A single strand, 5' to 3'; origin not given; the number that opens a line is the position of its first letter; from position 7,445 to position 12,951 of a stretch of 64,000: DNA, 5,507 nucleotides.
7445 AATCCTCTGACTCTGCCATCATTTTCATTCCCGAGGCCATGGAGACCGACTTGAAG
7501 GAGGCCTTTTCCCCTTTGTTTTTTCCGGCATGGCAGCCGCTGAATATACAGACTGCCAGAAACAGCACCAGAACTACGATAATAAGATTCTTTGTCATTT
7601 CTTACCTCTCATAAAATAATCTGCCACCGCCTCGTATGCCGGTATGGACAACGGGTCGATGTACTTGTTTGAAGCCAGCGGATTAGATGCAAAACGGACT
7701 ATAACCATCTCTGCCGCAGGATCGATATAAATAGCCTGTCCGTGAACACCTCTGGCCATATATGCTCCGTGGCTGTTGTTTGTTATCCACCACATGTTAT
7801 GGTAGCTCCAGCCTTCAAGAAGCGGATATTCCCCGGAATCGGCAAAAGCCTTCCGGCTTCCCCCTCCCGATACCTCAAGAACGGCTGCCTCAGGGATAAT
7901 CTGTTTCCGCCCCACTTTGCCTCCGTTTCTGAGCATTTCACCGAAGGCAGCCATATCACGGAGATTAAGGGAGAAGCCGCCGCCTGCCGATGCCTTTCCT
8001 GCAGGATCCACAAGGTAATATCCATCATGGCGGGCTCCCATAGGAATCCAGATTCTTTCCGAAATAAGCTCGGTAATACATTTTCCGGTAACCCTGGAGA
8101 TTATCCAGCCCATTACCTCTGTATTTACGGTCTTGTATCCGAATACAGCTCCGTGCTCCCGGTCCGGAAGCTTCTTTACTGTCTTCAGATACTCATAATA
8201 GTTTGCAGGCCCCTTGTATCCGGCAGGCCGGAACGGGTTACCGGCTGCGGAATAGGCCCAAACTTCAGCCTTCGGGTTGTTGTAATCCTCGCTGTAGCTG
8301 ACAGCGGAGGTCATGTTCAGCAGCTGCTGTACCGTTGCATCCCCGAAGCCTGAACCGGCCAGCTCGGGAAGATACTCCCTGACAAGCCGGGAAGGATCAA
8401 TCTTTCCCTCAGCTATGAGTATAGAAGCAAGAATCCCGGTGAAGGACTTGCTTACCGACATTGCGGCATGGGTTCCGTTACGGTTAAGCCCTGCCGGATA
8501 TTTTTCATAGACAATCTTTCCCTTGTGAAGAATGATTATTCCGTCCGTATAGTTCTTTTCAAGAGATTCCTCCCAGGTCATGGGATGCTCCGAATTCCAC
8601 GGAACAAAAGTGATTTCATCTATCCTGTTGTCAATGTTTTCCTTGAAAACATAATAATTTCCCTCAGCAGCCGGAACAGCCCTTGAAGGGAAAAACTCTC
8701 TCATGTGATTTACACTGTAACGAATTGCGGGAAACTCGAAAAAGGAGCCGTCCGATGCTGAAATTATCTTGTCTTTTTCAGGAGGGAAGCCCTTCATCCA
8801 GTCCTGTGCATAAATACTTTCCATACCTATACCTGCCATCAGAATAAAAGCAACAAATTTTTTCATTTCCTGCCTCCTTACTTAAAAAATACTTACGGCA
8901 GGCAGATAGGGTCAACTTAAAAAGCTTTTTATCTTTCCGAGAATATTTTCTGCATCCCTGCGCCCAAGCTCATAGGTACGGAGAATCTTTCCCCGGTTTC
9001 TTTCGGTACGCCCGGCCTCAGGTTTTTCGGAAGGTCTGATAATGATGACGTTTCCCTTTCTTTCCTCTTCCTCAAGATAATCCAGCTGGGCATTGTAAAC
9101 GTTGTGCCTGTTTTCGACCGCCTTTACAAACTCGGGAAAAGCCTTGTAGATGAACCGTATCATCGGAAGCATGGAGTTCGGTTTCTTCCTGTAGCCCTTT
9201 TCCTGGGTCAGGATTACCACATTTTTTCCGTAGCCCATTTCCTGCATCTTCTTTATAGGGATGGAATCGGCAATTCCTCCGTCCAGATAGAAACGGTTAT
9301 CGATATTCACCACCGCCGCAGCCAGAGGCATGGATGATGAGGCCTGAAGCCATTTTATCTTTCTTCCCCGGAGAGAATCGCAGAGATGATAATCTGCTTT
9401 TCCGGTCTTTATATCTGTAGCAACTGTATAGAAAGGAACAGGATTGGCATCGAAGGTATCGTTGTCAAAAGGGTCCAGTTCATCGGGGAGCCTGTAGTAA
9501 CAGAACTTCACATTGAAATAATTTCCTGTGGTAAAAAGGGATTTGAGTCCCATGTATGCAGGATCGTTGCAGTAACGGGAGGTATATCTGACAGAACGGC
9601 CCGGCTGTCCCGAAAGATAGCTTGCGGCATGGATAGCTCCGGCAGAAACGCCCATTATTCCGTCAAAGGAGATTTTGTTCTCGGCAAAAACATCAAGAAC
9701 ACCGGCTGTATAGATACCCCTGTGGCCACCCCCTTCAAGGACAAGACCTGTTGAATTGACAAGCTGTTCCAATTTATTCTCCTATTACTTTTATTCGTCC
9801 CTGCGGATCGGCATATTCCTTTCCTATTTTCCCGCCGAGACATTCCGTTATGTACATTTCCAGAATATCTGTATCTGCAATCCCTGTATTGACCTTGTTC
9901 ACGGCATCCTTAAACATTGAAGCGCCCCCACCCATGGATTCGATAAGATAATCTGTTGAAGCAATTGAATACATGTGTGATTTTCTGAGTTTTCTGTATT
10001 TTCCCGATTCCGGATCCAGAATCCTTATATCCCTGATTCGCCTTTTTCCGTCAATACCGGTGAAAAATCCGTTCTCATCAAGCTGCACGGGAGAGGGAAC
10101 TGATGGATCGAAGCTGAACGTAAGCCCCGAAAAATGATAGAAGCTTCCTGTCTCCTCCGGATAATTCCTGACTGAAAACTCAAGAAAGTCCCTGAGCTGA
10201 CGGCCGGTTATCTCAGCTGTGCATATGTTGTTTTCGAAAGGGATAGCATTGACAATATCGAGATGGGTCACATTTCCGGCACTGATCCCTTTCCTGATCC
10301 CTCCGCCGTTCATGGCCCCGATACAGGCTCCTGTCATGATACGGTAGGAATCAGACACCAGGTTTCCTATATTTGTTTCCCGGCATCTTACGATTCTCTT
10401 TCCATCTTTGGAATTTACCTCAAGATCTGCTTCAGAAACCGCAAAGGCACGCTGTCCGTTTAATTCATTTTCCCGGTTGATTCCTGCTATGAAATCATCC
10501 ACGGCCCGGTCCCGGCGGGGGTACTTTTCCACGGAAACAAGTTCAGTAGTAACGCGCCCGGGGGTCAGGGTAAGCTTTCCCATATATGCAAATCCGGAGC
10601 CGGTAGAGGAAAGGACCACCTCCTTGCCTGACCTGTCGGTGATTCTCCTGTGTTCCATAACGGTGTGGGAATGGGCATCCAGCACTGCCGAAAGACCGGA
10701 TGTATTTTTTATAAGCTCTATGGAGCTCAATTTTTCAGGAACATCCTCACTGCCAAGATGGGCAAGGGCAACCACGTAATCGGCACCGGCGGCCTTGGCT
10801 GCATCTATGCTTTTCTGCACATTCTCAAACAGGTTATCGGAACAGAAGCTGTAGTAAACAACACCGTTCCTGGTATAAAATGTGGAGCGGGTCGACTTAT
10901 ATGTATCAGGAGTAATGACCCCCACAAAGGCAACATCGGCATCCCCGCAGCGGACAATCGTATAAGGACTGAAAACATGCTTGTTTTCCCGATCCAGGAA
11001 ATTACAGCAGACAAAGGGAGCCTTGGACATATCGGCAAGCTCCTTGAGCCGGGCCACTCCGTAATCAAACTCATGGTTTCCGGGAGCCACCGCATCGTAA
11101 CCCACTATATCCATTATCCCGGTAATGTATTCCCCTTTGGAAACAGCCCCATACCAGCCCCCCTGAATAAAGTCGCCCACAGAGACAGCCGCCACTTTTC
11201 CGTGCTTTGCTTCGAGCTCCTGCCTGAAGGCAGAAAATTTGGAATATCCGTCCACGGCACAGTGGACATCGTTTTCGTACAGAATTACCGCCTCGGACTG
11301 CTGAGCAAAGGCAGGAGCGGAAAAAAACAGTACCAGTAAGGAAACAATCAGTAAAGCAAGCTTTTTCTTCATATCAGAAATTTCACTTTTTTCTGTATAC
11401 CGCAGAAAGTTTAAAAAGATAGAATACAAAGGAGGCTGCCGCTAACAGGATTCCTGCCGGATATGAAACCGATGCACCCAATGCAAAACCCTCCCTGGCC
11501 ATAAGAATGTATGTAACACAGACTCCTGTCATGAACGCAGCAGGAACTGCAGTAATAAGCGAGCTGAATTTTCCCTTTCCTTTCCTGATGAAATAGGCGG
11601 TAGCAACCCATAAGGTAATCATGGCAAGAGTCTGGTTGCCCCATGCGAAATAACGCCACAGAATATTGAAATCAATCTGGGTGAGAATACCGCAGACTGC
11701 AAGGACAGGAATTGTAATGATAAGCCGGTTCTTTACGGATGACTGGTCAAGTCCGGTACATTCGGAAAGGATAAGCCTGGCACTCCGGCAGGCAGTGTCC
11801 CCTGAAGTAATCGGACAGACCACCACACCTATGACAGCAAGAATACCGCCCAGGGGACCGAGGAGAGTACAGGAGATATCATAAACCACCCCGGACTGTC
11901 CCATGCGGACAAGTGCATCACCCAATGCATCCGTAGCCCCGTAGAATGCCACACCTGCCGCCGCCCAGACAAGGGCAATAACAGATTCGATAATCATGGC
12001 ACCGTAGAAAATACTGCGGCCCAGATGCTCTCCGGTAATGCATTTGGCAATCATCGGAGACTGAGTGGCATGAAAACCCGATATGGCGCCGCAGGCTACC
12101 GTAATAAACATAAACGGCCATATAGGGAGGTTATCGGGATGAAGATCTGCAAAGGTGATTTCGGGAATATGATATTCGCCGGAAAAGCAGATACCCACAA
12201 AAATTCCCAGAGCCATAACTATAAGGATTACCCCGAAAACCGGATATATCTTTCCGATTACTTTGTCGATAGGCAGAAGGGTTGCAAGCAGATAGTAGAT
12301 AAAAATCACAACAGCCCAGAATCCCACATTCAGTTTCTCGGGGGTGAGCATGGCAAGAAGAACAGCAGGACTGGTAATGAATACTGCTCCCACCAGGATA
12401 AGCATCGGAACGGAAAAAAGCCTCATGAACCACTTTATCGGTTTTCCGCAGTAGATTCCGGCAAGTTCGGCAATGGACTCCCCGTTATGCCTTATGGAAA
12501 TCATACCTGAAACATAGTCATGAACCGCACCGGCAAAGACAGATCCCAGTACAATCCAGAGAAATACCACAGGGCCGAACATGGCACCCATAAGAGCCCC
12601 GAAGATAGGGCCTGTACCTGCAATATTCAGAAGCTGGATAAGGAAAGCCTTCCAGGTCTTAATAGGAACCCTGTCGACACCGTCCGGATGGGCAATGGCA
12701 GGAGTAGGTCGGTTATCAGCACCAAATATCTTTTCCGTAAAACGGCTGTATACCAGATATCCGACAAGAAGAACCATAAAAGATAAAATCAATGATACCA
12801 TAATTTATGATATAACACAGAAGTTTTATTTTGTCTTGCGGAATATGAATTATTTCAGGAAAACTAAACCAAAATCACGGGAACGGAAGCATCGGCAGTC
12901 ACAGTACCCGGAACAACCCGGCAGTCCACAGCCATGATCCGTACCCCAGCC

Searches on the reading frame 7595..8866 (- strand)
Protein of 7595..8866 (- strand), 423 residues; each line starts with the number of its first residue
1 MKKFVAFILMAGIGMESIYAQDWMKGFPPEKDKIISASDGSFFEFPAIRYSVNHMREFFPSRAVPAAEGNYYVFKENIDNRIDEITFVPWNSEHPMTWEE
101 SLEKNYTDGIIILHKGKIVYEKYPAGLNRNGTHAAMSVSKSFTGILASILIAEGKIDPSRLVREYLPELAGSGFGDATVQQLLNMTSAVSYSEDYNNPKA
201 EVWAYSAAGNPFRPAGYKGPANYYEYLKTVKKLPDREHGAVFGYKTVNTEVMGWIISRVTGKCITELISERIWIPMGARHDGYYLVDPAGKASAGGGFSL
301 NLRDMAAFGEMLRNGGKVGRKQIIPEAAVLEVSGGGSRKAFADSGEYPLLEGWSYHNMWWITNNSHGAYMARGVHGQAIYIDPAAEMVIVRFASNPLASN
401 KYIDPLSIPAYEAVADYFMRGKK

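Call 48: search_protein_families(library=pfam, proteins=[window:7595-8866:-], max_evalue=0.00001)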
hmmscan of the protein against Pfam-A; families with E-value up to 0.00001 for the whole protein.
window:7595-8866:- (423 aa): 1 family
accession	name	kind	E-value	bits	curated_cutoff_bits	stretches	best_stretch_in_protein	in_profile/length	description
PF00144.29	Beta-lactamase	-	5.6e-32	111.6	27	1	110-394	19-309/329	Beta-lactamase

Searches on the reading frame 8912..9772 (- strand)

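Call 48: search_protein_families(library=pfam, proteins=[window:8912-9772:-], max_evalue=0.00001)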
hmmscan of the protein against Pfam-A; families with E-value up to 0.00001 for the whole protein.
window:8912-9772:- (286 aa): 2 families
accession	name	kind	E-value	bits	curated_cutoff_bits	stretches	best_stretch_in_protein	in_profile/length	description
PF01734.28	Patatin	-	5.1e-24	86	27.7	1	10-174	1-188/191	Patatin-like phospholipase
PF19890.4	DUF6363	-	2.3e-19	69.4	26.4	1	212-286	1-75/75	Domain of unknown function (DUF6363)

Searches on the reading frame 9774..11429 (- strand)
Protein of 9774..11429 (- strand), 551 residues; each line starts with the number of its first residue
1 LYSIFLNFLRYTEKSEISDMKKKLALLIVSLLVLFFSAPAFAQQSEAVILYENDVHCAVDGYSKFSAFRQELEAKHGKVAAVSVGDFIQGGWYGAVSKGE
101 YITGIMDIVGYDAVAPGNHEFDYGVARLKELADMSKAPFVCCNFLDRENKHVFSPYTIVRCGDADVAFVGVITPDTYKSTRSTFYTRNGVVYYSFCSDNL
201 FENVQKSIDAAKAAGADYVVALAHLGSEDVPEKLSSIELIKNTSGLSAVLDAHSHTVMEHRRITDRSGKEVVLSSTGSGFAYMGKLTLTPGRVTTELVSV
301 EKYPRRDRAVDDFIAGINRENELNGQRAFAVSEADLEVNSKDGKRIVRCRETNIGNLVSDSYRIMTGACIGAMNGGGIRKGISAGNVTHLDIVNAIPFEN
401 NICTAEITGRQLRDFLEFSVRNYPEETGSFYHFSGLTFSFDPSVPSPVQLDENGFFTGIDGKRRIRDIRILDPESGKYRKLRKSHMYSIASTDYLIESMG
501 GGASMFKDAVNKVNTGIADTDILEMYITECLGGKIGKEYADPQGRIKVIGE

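Call 48: search_protein_families(library=pfam, proteins=[window:9774-11429:-], max_evalue=0.00001)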
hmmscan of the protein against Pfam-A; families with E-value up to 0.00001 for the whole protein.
window:9774-11429:- (551 aa): 2 families
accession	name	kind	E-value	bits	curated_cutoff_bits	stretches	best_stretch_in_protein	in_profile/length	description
PF02872.23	5_nucleotid_C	-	3.5e-32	112.1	23.6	1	346-508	16-158/158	5'-nucleotidase, C-terminal domain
PF00149.33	Metallophos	-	2.8e-07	31.6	21.5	1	52-256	6-190/191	Calcineurin-like phosphoesterase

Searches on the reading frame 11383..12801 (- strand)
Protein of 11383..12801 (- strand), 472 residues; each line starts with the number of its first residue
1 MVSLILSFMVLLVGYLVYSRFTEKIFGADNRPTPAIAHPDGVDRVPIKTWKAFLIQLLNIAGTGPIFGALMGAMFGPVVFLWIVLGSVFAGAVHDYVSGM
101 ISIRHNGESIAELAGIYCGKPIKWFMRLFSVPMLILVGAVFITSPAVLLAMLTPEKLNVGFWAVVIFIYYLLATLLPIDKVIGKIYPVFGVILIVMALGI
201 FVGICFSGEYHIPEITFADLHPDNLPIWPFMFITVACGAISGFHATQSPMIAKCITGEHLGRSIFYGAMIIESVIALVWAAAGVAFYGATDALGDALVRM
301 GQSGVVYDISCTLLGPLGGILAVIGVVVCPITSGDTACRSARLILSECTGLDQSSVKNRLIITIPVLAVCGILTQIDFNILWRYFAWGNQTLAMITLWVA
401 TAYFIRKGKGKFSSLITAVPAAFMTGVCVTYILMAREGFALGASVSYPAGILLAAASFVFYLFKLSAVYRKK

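Call 49: search_protein_families(library=pfam, proteins=[window:11383-12801:-], max_evalue=0.00001)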
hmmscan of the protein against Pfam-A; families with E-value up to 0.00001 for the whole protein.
window:11383-12801:- (472 aa): 1 family
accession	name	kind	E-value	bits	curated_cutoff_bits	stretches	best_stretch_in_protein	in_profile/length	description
PF02554.20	CstA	-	3.5e-55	188.2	27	3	4-143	6-148/560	Carbon starvation protein CstA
